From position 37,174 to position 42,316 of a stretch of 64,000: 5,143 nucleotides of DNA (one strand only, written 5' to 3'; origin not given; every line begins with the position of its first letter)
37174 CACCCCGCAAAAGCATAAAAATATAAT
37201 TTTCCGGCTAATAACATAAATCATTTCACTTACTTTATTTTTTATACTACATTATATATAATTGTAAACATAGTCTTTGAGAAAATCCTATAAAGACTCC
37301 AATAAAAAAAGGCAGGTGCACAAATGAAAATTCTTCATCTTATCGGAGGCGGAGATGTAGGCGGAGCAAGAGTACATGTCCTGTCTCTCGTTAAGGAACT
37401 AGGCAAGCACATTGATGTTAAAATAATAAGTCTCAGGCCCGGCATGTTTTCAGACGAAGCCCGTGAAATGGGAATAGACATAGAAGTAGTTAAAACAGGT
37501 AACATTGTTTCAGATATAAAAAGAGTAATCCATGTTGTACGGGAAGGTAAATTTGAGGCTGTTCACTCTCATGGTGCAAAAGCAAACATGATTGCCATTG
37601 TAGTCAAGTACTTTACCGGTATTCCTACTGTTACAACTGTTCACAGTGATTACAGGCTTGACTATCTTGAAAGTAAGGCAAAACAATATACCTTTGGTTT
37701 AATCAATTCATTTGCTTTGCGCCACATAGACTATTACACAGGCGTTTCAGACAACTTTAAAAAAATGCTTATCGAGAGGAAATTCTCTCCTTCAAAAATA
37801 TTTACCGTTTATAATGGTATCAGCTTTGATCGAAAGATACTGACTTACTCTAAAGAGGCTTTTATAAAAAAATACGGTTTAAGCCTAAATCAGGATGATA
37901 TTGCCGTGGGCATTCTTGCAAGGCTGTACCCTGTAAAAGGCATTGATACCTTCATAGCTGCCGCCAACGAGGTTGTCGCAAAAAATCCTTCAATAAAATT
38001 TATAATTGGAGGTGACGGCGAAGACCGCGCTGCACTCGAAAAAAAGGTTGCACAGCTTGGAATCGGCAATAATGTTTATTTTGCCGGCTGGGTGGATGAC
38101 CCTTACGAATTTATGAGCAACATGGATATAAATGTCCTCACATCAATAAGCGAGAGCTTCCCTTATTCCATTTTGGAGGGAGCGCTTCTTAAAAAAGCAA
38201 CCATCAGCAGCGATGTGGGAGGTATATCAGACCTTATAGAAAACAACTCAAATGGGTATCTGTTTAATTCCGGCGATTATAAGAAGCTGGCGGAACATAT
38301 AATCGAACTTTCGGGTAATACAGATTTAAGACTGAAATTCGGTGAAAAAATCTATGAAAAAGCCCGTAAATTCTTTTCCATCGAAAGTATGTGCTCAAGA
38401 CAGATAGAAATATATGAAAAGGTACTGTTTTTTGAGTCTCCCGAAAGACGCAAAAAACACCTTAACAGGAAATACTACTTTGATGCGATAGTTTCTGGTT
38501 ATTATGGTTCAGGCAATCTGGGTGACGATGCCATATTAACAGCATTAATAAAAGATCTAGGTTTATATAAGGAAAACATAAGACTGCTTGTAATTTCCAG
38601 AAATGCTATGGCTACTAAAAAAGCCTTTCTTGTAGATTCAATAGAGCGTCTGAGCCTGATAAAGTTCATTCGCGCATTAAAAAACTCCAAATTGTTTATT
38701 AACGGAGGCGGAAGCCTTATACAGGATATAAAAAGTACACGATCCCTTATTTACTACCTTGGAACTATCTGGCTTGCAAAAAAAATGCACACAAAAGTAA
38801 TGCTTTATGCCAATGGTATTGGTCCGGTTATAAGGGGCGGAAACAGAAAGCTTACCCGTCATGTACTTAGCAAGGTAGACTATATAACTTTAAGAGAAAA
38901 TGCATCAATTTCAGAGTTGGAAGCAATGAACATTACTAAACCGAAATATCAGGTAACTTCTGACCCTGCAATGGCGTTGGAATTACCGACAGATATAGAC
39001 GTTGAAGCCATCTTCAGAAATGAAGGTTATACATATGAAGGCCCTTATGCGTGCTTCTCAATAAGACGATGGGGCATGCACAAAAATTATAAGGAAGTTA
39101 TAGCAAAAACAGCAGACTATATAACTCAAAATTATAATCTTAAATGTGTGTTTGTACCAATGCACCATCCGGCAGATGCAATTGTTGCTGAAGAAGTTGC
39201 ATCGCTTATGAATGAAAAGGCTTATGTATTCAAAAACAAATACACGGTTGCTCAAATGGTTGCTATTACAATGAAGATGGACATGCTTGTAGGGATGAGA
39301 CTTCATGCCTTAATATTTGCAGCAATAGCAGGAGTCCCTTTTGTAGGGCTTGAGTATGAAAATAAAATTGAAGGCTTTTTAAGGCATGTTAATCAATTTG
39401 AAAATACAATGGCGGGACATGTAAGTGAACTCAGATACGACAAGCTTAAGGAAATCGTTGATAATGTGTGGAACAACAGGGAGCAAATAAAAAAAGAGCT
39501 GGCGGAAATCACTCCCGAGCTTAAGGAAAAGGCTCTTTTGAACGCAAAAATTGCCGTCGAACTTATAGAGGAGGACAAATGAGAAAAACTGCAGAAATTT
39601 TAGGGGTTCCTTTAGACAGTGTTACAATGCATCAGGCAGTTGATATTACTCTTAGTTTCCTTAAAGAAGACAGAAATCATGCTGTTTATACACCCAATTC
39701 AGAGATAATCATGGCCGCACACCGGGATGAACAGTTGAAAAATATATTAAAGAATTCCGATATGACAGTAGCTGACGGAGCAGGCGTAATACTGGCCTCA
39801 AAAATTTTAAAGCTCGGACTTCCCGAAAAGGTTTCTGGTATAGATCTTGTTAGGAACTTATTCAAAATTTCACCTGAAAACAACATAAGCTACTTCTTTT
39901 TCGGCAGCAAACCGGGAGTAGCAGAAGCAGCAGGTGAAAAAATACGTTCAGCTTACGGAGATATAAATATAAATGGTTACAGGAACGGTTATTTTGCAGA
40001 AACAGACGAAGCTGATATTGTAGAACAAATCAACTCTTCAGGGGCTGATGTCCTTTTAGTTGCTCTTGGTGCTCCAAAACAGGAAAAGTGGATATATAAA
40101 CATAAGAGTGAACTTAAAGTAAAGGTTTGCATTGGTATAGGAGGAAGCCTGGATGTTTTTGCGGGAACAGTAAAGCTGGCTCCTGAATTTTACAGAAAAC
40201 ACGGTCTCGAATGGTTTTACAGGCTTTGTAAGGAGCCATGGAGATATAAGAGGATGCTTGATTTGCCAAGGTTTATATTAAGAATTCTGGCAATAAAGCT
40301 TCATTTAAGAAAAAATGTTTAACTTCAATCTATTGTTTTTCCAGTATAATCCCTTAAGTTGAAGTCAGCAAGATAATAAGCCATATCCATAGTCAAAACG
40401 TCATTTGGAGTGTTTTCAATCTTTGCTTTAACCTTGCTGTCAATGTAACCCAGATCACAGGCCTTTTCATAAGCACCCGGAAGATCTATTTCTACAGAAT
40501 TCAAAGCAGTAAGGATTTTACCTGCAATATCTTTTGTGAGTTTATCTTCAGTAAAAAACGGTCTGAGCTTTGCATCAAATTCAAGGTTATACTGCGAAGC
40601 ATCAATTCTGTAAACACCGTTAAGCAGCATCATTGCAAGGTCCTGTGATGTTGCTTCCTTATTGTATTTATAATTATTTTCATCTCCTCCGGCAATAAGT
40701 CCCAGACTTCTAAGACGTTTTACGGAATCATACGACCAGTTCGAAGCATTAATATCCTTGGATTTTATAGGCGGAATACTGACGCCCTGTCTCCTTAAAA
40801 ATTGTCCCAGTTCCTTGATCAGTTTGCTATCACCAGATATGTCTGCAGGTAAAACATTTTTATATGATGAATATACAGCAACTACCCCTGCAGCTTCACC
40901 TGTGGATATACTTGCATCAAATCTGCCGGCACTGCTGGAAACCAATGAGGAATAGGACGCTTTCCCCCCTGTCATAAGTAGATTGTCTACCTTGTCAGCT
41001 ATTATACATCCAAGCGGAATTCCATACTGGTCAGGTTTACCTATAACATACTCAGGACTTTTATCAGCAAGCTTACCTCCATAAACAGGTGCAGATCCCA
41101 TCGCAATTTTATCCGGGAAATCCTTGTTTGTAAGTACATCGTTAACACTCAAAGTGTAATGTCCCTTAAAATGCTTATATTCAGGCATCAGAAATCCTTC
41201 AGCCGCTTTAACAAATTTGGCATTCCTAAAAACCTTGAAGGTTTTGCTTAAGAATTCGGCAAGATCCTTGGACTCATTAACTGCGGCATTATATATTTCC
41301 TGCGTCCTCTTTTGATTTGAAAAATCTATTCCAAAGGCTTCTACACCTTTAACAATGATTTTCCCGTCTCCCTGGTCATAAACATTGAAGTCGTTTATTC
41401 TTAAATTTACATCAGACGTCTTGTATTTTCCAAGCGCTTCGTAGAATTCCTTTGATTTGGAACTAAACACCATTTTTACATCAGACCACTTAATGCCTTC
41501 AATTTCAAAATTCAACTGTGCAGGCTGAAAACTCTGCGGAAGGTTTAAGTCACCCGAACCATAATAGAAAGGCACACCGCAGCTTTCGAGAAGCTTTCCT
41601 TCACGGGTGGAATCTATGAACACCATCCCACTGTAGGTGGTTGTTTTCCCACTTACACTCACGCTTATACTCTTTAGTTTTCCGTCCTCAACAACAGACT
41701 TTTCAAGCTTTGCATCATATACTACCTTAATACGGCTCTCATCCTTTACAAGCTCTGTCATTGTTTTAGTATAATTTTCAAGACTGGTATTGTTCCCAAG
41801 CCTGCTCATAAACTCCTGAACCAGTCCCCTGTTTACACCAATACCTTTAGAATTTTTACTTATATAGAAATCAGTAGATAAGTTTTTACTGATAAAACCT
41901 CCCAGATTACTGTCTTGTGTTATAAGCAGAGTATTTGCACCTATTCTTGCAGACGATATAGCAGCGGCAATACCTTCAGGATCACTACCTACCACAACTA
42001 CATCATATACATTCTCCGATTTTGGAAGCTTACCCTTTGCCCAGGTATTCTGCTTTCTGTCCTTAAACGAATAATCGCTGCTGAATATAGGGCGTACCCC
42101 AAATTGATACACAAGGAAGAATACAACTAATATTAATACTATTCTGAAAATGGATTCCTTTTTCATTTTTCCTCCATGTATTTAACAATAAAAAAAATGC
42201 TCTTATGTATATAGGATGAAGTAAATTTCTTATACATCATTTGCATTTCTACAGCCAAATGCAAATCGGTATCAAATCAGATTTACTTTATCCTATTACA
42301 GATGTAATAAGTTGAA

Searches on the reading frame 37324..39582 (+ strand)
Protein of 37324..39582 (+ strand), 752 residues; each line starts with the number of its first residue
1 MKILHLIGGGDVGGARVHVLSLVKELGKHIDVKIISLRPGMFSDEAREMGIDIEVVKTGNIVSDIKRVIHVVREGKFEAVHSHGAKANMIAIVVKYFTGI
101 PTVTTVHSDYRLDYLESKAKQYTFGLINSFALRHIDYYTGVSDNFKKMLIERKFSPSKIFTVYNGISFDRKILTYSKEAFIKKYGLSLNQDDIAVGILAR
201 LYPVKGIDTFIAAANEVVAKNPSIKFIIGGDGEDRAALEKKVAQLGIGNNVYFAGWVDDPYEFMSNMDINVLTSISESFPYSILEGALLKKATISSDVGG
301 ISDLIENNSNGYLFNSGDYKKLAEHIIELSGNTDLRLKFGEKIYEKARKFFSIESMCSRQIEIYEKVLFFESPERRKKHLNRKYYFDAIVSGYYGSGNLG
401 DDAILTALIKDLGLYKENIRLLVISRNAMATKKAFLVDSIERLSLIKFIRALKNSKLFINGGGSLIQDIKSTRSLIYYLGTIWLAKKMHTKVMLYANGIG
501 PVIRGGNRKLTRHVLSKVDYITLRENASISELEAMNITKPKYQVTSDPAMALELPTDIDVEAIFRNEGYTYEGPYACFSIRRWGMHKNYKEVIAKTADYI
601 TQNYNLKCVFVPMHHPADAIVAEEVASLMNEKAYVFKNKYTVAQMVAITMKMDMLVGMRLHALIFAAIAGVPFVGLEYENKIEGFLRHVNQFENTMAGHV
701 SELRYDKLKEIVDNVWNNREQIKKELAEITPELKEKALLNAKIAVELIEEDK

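Call 52: search_protein_families(library=pfam, max_evalue=0.00001, proteins=[window:37324-39582:+])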
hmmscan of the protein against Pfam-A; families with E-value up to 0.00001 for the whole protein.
window:37324-39582:+ (752 aa): 5 families
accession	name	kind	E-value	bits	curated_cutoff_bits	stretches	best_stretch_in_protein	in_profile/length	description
PF04230.19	PS_pyruv_trans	-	1.5e-38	133.7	25.3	1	398-680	1-280/280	Polysaccharide pyruvyl transferase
PF00534.26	Glycos_transf_1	-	1.7e-34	119.3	26.4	1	188-345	11-171/172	Glycosyl transferases group 1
PF13692.12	Glyco_trans_1_4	-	1.7e-29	103.4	27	1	195-330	4-140/142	Glycosyl transferases group 1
PF13439.12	Glyco_transf_4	-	3.1e-20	73.3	28.5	1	12-170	1-170/170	Glycosyltransferase Family 4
PF13579.12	Glyco_trans_4_4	-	4.4e-13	50.3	29.7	1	13-165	1-158/158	Glycosyl transferase 4-like domain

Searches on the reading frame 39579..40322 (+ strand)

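Call 53: search_protein_families(library=pfam, max_evalue=0.00001, proteins=[window:39579-40322:+])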
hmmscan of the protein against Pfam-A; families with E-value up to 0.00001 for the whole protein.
window:39579-40322:+ (247 aa): 1 family
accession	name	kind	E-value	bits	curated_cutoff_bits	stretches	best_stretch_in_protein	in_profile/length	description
PF03808.19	Glyco_tran_WecG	-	9.6e-63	211.4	27.4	1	60-226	1-167/168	Glycosyl transferase WecG/TagA/CpsF family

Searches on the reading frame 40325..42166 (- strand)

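Call 53: search_protein_families(library=pfam, max_evalue=0.00001, proteins=[window:40325-42166:-])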
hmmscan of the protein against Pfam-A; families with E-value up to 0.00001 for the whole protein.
window:40325-42166:- (613 aa): 1 family
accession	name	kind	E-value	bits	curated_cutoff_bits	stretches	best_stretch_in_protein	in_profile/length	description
PF12831.13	FAD_oxidored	-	1.1e-58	199.9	27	1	55-450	1-409/416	FAD dependent oxidoreductase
